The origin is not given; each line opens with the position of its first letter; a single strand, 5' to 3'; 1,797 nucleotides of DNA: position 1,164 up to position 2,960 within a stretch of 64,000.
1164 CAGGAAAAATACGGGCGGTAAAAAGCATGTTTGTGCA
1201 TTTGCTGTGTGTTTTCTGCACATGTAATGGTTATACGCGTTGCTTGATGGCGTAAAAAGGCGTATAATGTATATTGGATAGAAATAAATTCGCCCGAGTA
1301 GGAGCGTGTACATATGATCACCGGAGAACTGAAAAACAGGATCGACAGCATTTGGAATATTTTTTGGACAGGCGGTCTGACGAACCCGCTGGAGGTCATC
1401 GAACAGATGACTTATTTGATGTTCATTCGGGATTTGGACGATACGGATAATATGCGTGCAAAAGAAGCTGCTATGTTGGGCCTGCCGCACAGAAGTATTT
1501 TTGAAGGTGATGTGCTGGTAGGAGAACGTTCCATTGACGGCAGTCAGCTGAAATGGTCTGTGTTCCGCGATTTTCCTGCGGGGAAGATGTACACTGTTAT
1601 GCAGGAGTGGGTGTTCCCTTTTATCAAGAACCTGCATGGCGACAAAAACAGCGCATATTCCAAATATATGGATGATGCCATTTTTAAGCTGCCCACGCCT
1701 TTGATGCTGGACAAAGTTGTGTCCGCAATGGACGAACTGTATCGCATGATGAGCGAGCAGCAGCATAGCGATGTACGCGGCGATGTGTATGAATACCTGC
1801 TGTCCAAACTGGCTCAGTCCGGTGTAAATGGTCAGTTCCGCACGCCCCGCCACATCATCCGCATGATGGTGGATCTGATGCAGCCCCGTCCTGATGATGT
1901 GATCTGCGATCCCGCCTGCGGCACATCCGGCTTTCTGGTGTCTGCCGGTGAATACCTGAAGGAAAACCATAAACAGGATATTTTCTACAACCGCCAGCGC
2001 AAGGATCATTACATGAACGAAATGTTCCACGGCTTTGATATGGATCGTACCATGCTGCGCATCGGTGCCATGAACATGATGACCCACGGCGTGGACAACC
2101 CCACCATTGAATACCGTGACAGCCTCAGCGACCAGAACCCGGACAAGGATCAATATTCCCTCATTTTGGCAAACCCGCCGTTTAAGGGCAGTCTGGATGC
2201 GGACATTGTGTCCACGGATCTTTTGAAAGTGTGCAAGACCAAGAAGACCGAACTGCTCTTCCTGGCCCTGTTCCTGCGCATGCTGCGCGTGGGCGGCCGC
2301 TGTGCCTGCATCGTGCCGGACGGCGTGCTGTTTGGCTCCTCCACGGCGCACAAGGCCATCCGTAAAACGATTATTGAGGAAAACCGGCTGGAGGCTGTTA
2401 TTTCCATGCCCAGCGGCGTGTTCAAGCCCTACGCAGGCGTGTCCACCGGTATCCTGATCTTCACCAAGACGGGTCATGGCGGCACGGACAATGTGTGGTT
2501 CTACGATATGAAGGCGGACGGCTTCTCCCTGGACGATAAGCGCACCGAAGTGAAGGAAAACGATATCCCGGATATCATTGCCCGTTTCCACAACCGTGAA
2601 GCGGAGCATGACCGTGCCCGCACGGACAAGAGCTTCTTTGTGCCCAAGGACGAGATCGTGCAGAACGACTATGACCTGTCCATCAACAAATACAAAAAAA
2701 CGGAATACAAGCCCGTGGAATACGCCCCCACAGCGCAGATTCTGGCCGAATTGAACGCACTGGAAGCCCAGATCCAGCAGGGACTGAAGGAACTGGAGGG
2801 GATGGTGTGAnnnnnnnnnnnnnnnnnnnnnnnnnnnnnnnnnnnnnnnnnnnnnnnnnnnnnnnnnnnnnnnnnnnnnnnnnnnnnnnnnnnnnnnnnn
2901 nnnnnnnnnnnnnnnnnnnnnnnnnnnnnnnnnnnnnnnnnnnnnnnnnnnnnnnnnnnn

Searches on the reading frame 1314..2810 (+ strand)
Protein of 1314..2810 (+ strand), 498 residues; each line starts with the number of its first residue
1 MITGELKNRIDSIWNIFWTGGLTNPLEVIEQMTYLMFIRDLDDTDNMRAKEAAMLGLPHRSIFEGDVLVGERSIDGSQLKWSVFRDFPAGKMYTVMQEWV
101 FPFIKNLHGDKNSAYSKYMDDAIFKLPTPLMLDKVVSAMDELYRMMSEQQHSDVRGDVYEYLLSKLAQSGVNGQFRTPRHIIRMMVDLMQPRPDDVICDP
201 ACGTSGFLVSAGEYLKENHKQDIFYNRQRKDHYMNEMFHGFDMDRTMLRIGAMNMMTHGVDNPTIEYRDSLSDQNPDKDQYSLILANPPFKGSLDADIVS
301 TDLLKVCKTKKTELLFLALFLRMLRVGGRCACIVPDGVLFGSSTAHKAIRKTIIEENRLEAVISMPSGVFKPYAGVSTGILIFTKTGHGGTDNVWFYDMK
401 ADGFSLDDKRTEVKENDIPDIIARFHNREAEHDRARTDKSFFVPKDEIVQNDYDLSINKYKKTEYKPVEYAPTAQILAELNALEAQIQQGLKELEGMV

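Call 28: search_protein_families(library=pfam, proteins=[window:1314-2810:+], max_evalue=0.0001)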
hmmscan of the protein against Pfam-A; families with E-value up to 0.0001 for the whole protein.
window:1314-2810:+ (498 aa): 4 families
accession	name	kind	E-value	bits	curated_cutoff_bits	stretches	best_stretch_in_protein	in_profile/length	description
PF02384.22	N6_Mtase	-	9.6e-66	222.6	20.4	1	152-464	3-306/311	N-6 DNA Methylase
PF12161.14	HsdM_N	-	8.7e-12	46.3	24.5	1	6-137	1-133/135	HsdM N-terminal domain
PF01170.24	UPF0020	-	9.6e-10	38.9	22.3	1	183-304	18-145/197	RMKL-like, methyltransferase domain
PF07669.17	Eco57I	-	5.4e-06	27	25.3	1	266-370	69-171/171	Eco57I restriction-modification methylase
